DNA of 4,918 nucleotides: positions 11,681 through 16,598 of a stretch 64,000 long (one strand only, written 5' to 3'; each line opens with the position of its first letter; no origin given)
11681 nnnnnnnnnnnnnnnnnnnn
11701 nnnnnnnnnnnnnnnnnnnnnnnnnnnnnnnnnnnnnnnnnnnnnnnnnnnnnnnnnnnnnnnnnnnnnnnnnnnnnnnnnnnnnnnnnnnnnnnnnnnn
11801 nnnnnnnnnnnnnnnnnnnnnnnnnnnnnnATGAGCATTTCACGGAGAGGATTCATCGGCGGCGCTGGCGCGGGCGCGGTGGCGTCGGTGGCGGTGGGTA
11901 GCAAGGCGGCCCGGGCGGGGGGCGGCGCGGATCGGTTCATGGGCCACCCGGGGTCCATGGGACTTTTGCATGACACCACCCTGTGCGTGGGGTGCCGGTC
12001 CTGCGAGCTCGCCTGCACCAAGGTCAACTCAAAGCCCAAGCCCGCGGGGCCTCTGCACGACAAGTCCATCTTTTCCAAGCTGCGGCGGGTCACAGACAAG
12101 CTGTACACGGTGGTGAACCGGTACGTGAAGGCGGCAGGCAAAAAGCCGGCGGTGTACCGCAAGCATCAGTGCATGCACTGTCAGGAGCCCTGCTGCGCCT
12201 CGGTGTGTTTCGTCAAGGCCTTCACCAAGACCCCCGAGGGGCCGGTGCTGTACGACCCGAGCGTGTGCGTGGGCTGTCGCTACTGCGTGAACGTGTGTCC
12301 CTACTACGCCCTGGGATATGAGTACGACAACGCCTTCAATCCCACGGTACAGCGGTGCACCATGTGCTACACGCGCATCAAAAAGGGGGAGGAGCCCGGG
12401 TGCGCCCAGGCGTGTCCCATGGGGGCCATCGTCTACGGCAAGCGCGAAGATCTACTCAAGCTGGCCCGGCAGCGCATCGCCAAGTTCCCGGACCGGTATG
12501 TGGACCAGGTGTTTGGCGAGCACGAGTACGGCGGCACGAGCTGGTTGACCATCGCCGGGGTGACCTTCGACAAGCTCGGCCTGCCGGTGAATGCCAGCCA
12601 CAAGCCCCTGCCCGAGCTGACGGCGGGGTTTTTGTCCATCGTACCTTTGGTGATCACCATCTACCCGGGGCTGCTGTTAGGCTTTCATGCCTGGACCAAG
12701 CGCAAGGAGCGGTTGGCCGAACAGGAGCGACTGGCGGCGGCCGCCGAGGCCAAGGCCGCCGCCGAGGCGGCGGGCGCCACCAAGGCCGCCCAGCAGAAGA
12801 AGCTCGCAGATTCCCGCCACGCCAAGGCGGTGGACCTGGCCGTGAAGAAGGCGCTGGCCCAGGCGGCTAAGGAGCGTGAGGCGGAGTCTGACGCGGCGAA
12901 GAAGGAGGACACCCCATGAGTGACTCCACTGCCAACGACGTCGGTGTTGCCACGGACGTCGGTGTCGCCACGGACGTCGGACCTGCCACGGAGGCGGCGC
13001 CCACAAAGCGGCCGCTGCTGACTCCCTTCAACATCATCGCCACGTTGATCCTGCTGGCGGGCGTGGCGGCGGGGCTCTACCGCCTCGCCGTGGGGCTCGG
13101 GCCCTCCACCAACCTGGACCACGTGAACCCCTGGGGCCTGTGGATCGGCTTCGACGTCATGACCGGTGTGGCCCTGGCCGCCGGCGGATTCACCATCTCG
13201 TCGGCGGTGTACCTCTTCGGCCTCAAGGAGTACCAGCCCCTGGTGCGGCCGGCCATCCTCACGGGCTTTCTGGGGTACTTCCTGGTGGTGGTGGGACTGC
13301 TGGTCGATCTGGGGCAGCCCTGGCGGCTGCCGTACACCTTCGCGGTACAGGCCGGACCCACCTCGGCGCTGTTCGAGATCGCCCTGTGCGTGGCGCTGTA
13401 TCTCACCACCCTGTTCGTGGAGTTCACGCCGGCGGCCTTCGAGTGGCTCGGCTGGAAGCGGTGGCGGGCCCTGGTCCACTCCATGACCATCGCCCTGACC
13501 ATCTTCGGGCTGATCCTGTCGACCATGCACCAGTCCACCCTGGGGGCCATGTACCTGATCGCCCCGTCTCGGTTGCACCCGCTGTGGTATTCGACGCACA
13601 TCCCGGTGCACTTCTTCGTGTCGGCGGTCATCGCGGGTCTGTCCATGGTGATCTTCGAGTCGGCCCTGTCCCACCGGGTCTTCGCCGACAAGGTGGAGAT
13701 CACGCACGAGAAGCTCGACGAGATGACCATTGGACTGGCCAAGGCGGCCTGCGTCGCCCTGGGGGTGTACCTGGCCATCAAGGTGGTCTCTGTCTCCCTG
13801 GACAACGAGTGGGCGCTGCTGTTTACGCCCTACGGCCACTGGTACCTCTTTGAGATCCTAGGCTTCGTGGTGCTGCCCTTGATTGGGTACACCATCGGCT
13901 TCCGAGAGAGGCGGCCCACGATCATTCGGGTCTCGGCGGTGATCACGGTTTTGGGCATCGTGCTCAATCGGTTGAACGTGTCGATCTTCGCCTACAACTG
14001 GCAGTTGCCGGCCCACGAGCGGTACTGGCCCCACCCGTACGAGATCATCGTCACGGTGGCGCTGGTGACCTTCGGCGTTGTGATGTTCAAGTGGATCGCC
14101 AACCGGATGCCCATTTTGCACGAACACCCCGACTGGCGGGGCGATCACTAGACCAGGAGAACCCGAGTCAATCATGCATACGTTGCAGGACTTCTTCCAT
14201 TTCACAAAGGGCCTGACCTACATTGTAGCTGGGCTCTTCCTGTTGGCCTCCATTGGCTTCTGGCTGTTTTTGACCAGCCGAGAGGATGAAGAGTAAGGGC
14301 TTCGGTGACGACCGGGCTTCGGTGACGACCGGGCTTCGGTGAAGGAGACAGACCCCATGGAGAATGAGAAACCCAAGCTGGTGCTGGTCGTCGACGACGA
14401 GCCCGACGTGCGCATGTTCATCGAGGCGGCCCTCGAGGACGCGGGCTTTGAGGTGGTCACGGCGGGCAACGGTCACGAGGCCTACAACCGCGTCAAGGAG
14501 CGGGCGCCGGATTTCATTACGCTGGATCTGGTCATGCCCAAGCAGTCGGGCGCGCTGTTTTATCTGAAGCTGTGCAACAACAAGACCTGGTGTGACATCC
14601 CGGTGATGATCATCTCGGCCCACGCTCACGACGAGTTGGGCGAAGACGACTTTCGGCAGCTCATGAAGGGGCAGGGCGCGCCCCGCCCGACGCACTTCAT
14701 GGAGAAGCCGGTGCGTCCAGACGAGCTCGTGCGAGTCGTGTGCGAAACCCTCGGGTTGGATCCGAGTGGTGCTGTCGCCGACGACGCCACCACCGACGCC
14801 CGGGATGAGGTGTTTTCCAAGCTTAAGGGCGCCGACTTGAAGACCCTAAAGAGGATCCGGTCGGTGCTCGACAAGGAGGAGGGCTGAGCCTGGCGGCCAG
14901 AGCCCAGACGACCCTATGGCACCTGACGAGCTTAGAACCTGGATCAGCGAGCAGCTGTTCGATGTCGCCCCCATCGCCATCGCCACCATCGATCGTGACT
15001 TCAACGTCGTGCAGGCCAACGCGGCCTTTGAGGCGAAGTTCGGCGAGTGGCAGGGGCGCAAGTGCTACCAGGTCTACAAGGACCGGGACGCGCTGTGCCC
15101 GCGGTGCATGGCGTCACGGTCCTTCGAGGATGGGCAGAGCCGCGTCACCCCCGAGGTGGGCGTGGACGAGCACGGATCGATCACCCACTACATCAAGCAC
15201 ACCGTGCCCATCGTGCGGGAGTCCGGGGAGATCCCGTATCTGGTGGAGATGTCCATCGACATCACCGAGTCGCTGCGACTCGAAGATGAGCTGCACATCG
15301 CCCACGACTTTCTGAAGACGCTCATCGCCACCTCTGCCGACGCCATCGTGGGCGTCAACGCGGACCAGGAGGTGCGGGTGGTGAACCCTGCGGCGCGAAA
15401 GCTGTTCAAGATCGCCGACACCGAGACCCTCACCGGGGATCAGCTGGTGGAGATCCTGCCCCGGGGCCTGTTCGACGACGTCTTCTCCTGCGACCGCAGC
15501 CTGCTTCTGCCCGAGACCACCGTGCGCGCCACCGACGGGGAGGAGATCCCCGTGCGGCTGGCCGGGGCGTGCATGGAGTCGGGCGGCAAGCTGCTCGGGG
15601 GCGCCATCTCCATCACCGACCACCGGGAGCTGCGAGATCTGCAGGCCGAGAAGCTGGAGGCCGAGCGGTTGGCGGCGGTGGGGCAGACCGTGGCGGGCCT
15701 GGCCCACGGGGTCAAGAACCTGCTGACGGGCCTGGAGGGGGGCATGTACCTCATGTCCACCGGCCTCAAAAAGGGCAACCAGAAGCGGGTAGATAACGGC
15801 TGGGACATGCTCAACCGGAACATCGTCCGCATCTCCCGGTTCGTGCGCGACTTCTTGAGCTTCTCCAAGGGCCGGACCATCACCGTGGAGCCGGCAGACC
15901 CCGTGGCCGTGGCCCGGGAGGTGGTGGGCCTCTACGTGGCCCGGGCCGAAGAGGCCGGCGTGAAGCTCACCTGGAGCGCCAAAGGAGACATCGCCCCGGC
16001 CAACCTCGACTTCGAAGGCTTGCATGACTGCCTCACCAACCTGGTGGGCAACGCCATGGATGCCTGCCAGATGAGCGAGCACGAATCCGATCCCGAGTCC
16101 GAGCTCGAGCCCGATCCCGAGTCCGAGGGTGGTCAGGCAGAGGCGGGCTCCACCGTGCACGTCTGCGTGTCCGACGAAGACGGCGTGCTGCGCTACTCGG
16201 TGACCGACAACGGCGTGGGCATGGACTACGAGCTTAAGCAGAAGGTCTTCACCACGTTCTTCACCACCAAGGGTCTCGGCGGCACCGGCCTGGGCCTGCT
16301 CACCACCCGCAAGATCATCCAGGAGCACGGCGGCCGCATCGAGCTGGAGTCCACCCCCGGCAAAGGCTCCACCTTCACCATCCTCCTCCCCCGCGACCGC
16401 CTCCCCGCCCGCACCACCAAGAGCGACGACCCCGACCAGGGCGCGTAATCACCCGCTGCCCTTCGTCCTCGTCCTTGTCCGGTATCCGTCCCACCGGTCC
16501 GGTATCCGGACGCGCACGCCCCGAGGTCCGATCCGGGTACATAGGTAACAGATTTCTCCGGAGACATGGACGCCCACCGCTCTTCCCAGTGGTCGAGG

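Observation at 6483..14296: Complete Hmc-type transmembrane electron-transfer complex (16-heme cytochrome + FeS + NrfD + NarI-like + HdrD-like + 40-aa peptide) in a myxobacterium-like genome, with permuted gene order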

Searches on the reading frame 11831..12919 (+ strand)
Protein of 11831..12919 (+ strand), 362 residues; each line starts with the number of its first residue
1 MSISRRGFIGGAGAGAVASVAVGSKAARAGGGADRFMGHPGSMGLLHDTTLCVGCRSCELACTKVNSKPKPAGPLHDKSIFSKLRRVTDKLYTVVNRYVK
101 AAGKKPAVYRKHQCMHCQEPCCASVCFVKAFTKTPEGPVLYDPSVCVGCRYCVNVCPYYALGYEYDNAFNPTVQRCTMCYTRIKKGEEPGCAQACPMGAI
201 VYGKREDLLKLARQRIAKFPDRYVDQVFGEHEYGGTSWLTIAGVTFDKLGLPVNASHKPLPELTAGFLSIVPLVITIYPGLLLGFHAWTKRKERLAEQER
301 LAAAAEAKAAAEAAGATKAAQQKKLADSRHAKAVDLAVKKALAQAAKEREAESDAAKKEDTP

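Call 5: search_protein_families(library=pfam, proteins=[window:11831-12919:+], max_evalue=0.01)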
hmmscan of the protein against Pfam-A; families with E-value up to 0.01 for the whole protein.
window:11831-12919:+ (362 aa): 8 families
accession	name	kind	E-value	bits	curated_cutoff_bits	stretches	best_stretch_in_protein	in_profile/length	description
PF13247.11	Fer4_11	-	1.2e-17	64.4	26.2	1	109-205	5-100/100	4Fe-4S dicluster domain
PF12838.12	Fer4_7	-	2e-09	38.2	27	2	146-199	2-52/52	4Fe-4S dicluster domain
PF13237.11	Fer4_10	-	1e-08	35.4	25.5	1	139-196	2-53/53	4Fe-4S dicluster domain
PF13187.11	Fer4_9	-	1.9e-08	34.7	27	1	146-200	2-52/52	4Fe-4S dicluster domain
PF00037.32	Fer4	-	9.3e-08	32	21.1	1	141-161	3-23/24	4Fe-4S binding domain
PF12837.12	Fer4_6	-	6.9e-07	29.4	25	1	139-161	2-24/24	4Fe-4S binding domain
PF12797.12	Fer4_2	-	7.6e-07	29.1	24.5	2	138-158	2-22/22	4Fe-4S binding domain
PF14697.11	Fer4_21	-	0.001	19.6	35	1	110-158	4-53/59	4Fe-4S dicluster domain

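Call 6: search_protein_families(library=ncbifam, proteins=[window:11831-12919:+], max_evalue=0.01)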
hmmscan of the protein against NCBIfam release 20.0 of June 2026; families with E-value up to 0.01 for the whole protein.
window:11831-12919:+ (362 aa): 39 families (the best 25 are shown)
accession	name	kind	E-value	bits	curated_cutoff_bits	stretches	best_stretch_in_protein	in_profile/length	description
NF045715.1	sulf_resp_HmcB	equivalog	4.8e-120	400.3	420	1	5-313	2-306/307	sulfate respiration complex iron-sulfur protein HmcB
NF008134.0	PRK10882.1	equivalog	3.5e-62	210.4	263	1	3-253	2-277/329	hydrogenase 2 operon protein HybA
TIGR01582.1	FDH-beta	equivalog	7e-30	104.1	334.7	1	42-223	21-200/283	formate dehydrogenase subunit beta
TIGR02951.1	DMSO_dmsB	equivalog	1e-25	90.6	214.1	1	43-208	2-156/161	DMSO/selenate family reductase complex B subunit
NF045797.1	DsrO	equivalog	3.6e-24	85.5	200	1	1-216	1-213/235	sulfate reduction electron transfer complex DsrMKJOP subunit DsrO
NF011569.0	PRK14993.1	equivalog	2e-21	76.5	416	1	33-221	33-200/244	tetrathionate reductase subunit TtrB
TIGR03149.1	cyt_nit_nrfC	equivalog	2.4e-21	76.1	377.6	1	3-208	2-187/225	cytochrome c nitrite reductase Fe-S protein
NF041715.1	arsenate_red_ArrB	equivalog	2.8e-17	63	450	2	43-164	3-107/233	arsenate respiratory reductase iron-sulfur subunit ArrB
NF038355.1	FDH3_beta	equivalog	8.2e-17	61.8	240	1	113-217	53-176/180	formate dehydrogenase FDH3 subunit beta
TIGR03478.1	DMSO_red_II_bet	subfamily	5.3e-16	58.4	480.7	1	109-207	126-222/321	DMSO reductase family type II enzyme, iron-sulfur subunit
NF042979.1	EthbenzDh_ebdB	equivalog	2.4e-15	56.2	740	1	108-209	147-246/354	ethylbenzene dehydrogenase subunit beta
NF007382.0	PRK09898.1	equivalog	3.7e-15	56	213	1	5-166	23-176/208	ferredoxin-like protein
NF041782.1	mnquin_red_QrcC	equivalog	1.4e-12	47.8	400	1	44-173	2-129/239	menaquinone reductase iron-sulfur cluster-binding subunit QrcC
NF009408.0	PRK12769.1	equivalog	3.4e-11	42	1003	1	46-218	6-160/659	formate-dependent uric acid utilization protein AegA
TIGR01660.1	narH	equivalog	6.3e-10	38.1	524.05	1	108-202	177-268/492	nitrate reductase subunit beta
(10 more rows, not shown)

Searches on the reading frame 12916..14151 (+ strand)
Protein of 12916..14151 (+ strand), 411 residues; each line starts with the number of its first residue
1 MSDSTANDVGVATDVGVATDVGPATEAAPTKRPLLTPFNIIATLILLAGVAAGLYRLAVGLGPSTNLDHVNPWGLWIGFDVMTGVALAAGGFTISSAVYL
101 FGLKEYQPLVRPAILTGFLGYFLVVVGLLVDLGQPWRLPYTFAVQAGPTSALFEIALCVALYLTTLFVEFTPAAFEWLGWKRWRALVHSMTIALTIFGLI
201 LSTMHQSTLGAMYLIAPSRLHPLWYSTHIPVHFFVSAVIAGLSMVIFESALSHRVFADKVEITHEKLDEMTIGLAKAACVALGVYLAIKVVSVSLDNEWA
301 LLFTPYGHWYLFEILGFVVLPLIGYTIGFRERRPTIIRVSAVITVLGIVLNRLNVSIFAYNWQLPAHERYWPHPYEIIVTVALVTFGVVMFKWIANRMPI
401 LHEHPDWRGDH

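Call 5: search_protein_families(library=pfam, proteins=[window:12916-14151:+], max_evalue=0.01)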
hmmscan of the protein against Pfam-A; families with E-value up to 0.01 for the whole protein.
window:12916-14151:+ (411 aa): 1 family
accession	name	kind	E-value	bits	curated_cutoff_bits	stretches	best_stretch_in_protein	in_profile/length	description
PF03916.19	NrfD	-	3.6e-17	63.4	25.8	1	70-355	8-304/313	Polysulphide reductase, NrfD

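Call 6: search_protein_families(library=ncbifam, proteins=[window:12916-14151:+], max_evalue=0.01)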
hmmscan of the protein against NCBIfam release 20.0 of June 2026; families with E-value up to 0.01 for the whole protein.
window:12916-14151:+ (411 aa): 3 families
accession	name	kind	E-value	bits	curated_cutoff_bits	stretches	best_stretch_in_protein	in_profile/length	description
NF045714.1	sulf_resp_HmcC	equivalog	2.2e-162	540.6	550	1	36-408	2-375/376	sulfate respiration complex protein HmcC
NF008133.1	PRK10881.1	equivalog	5.6e-76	256.4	450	1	27-402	4-375/377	Ni/Fe-hydrogenase cytochrome b subunit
NF041784.1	mnquin_red_QrcD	equivalog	1.3e-27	97.2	570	1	41-401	24-401/408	menaquinone reductase integral membrane subunit QrcD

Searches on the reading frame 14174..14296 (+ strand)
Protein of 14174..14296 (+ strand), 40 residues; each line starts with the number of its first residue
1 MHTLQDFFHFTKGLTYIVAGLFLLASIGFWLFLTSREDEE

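Call 5: search_protein_families(library=pfam, proteins=[window:14174-14296:+], max_evalue=0.01)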
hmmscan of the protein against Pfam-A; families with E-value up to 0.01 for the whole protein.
window:14174-14296:+ (40 aa): 0 families

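Call 6: search_protein_families(library=ncbifam, proteins=[window:14174-14296:+], max_evalue=0.01)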
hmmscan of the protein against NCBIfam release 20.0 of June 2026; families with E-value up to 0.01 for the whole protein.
window:14174-14296:+ (40 aa): 1 family
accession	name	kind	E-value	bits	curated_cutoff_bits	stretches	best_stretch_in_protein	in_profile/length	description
NF045712.1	sulf_resp_HmcD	equivalog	5.8e-16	58.2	34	1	2-38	2-38/38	sulfate respiration complex protein HmcD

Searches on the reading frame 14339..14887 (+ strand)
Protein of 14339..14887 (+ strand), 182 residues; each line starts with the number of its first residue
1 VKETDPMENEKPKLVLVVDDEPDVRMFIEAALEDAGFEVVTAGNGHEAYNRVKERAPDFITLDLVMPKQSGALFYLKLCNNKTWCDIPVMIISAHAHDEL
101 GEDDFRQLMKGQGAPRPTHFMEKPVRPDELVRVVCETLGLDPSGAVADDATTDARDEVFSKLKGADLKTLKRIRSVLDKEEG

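Call 5: search_protein_families(library=pfam, proteins=[window:14339-14887:+], max_evalue=0.01)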
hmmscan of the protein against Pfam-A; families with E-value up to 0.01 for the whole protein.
window:14339-14887:+ (182 aa): 1 family
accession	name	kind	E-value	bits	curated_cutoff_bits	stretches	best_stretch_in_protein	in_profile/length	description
PF00072.30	Response_reg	-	1.8e-19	70.4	30.2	1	15-132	1-108/111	Response regulator receiver domain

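Call 6: search_protein_families(library=ncbifam, proteins=[window:14339-14887:+], max_evalue=0.01)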
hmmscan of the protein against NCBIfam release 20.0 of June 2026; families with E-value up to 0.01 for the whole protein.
window:14339-14887:+ (182 aa): 86 families (the best 25 are shown)
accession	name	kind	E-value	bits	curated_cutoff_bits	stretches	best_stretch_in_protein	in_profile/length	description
NF045717.1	DVU0259_DivK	exception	6.9e-24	84.3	160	1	13-138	3-116/117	DVU0259 family response regulator domain-containing protein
TIGR02154.1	PhoB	equivalog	8.8e-17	61.2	296.2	1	14-111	4-98/226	phosphate regulon transcriptional regulator PhoB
NF051870.1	NAssimRespRegNtrX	equivalog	3.3e-15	55.9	600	1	15-179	4-157/452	nitrogen assimilation response regulator NtrX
NF045944.1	ResRegRpaBCyano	equivalog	1.1e-14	54.3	330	1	16-96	1-78/229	response regulator transcription factor RpaB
NF007546.0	PRK10161.1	equivalog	2.5e-13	50.1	471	1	15-133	5-115/229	phosphate response regulator transcription factor PhoB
TIGR01818.1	ntrC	equivalog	5.4e-13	48.5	558.6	1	15-137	1-113/463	nitrogen regulation protein NR(I)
NF007135.0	PRK09581.1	equivalog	2.5e-12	46.3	474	1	15-128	5-110/457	PleD family two-component system response regulator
NF007969.0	PRK10693.1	equivalog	1.1e-11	44.3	329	1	13-95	8-88/337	two-component system response regulator RssB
NF046022.1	RespRegCpdRBruc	equivalog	1.7e-11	44.2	180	1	15-102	4-89/120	cell cycle two-component system response regulator CpdR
NF040689.1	MtrAB_MtrA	equivalog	1.7e-11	43.9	300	1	15-134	1-109/219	MtrAB system response regulator MtrA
NF040534.1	resp_reg_YycF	equivalog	1.9e-11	43.7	340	1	14-96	2-81/231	response regulator YycF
NF001965.0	PRK00742.1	subfamily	3.3e-11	43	293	1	15-98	6-88/357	chemotaxis-specific protein-glutamate methyltransferase CheB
NF045505.1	RR_RssB_Pseudo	equivalog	4.6e-11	42.4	700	1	9-95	3-86/394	two-component system response regulator RssB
NF041733.1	resp_reg_CseB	equivalog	6.5e-11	42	350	1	15-97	3-82/228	two-component system response regulator CseB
NF052574.1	HisKinEspCMyxo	equivalog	1.7e-10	39.7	1200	1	8-138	661-783/785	serine histidine kinase EspC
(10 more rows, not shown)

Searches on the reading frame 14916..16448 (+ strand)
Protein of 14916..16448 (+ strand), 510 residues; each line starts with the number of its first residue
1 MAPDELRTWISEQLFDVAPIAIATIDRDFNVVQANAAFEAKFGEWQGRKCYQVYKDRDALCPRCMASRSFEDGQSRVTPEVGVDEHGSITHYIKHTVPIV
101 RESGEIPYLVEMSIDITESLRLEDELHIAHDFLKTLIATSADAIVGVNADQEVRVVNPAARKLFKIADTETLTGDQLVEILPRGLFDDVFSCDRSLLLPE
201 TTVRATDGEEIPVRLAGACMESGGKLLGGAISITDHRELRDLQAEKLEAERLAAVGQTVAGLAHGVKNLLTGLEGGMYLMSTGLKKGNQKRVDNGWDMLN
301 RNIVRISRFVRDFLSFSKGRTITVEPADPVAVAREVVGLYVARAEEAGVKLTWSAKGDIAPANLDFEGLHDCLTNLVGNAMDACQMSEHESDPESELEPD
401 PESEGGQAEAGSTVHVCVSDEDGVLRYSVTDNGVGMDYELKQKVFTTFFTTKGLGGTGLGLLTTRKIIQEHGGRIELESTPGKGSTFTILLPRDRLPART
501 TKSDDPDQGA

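Call 5: search_protein_families(library=pfam, proteins=[window:14916-16448:+], max_evalue=0.01)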
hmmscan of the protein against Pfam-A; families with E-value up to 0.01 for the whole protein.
window:14916-16448:+ (510 aa): 5 families
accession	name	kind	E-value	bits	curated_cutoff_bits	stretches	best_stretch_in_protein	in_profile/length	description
PF02518.31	HATPase_c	-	1.4e-22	80.6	26.4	1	367-494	4-110/111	Histidine kinase-, DNA gyrase B-, and HSP90-like ATPase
PF08448.16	PAS_4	-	6.5e-15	55.7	23.1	1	15-119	1-108/110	PAS fold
PF13188.13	PAS_8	-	5.7e-10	39.2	21.8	1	12-62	4-55/65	PAS domain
PF00989.32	PAS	-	1.5e-07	31.8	22.6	1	132-183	2-52/113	PAS fold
PF13426.13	PAS_9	-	2.2e-07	31.5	27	1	21-118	3-103/103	PAS domain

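Call 6: search_protein_families(library=ncbifam, proteins=[window:14916-16448:+], max_evalue=0.01)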
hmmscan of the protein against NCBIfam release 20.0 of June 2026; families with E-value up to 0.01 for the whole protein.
window:14916-16448:+ (510 aa): 79 families (the best 25 are shown)
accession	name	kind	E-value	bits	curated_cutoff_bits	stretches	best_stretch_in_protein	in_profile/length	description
NF008468.0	PRK11360.1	equivalog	7.9e-51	173.1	646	2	122-386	259-524/616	two-component system sensor histidine kinase AtoS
NF007688.0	PRK10364.1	equivalog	4.2e-32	111.5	479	2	412-494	371-452/460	two-component system sensor histidine kinase ZraS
NF046020.1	HisKinCckABruc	equivalog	5.4e-32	110.6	1000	1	231-496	459-710/868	cell cycle histidine kinase CckA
NF010411.0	PRK13837.1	equivalog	1.1e-29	103.1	647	1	236-495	430-677/828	two-component system VirA-like sensor kinase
NF041777.1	sens_FixL_Rhizob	equivalog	1.3e-28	99.9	850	2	79-389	70-399/485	sensor protein FixL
NF047497.1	HK_LIC_12097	equivalog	7.9e-28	97.2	500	3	233-330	128-225/367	LIC_12097 family sensor histidine kinase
NF052574.1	HisKinEspCMyxo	equivalog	8.3e-28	97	1200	1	238-499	400-643/785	serine histidine kinase EspC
NF046026.1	HisKinCckACaul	equivalog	1.2e-25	89.7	1000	1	235-496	282-535/678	cell cycle histidine kinase CckA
NF046044.1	PnpS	equivalog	2e-24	86.4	400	2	410-492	303-390/390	two-component system histidine kinase PnpS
NF052573.1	HisKinEspAMyxo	equivalog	2.9e-24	85.1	1400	1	83-491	209-609/755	serine histidine kinase EspA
NF045911.1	TCSHisKinNblS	equivalog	2.9e-22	78.8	1000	1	124-489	259-616/621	two-component system sensor histidine kinase NblS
TIGR02956.1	TMAO_torS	equivalog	2e-21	75.9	676.5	2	414-495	600-684/967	TMAO reductase system sensor histidine kinase/response regulator TorS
TIGR02966.1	phoR_proteo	equivalog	1e-20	74.1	334.2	2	409-490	246-332/333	phosphate regulon sensor histidine kinase PhoR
NF010076.0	PRK13557.1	subfamily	1.3e-20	73.3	631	1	244-495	152-396/540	histidine kinase famiy protein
TIGR02916.1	PEP_his_kin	equivalog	4.9e-20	71.7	300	1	413-492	600-679/679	XrtA/PEP-CTERM system histidine kinase PrsK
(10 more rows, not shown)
